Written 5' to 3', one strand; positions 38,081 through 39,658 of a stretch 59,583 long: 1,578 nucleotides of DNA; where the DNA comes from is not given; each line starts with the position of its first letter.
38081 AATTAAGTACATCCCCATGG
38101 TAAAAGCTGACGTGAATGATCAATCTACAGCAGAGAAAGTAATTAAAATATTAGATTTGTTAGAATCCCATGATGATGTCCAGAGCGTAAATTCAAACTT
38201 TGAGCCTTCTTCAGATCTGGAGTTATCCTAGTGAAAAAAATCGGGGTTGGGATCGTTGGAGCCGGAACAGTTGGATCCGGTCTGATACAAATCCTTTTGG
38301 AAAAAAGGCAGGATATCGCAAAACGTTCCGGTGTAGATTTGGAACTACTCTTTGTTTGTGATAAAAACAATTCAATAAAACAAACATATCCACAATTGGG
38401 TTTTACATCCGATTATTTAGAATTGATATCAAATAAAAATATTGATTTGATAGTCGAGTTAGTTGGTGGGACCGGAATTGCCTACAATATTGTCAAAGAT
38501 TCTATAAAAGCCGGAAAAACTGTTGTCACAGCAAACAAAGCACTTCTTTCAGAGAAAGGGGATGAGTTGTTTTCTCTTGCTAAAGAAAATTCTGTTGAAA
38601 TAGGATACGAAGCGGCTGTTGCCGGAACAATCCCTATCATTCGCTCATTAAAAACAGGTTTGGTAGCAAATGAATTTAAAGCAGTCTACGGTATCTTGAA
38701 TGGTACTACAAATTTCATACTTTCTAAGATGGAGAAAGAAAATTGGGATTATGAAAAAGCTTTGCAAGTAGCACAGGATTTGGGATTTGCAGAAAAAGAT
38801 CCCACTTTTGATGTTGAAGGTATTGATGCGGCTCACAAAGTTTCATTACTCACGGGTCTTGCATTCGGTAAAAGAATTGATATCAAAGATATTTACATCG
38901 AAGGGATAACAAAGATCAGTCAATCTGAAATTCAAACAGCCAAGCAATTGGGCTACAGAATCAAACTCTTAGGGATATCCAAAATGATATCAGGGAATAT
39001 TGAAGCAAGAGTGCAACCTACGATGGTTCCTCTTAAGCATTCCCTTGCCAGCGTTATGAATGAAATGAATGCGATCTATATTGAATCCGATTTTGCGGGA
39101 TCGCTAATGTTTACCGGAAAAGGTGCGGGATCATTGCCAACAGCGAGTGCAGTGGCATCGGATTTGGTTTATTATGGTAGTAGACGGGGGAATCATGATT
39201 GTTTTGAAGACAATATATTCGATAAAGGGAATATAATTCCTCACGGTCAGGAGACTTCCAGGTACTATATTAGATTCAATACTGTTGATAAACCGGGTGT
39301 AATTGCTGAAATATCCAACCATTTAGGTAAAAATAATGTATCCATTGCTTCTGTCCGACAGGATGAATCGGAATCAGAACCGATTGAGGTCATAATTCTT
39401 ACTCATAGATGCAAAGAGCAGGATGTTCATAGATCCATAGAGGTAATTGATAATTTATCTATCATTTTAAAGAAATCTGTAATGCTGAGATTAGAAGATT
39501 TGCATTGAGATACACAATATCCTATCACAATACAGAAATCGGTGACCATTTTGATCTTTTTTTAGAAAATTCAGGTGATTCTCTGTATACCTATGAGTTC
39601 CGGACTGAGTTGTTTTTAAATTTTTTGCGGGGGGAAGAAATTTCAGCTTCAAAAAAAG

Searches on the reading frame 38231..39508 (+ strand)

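Call 7: search_protein_families(library=pfam, proteins=[window:38231-39508:+])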
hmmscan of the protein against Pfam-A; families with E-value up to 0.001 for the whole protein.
window:38231-39508:+ (425 aa): 4 families
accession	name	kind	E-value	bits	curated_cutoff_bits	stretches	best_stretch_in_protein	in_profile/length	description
PF00742.24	Homoserine_dh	-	2e-63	213.7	22.9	1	135-313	1-173/173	Homoserine dehydrogenase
PF03447.22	NAD_binding_3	-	1e-17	65.3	24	1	10-127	1-116/116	Homoserine dehydrogenase, NAD binding domain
PF01842.31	ACT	-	1.1e-07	31.9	27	1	345-408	1-63/66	ACT domain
PF01408.29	GFO_IDH_MocA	-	7.8e-05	23.8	24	0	4-122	1-114/120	Oxidoreductase family, NAD-binding Rossmann fold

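Call 8: search_protein_families(library=ncbifam, proteins=[window:38231-39508:+])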
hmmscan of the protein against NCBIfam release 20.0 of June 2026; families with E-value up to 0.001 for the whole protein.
window:38231-39508:+ (425 aa): 10 families
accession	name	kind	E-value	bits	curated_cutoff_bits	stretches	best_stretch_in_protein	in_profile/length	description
NF004976.0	PRK06349.1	subfamily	1.6e-151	505.3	205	1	1-423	2-428/430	homoserine dehydrogenase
NF004912.0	PRK06270.1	equivalog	1.1e-80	271.6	373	2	53-316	73-337/343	homoserine dehydrogenase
NF006235.0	PRK08374.1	equivalog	2.4e-52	178.1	451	1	3-313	2-326/336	homoserine dehydrogenase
NF005290.0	PRK06813.1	equivalog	5.1e-39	134.2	286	1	84-309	104-329/346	homoserine dehydrogenase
NF005002.0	PRK06392.1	equivalog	1.7e-31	109.4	296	1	1-314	1-323/329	homoserine dehydrogenase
NF006959.0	PRK09436.1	equivalog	1.2e-24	86.4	726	1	2-226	464-704/819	bifunctional aspartate kinase/homoserine dehydrogenase I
NF007003.0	PRK09466.1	subfamily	1.5e-14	53.4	582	1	2-226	457-698/810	bifunctional aspartate kinase/homoserine dehydrogenase II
TIGR01327.1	PGDH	equivalog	1.2e-05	24.3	454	1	343-408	450-516/525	phosphoglycerate dehydrogenase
NF009830.0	PRK13304.1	equivalog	0.00043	19.8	267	1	5-143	3-135/265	aspartate dehydrogenase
NF005107.0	PRK06545.1-5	equivalog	0.00058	18.9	414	0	345-407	296-357/367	prephenate dehydrogenase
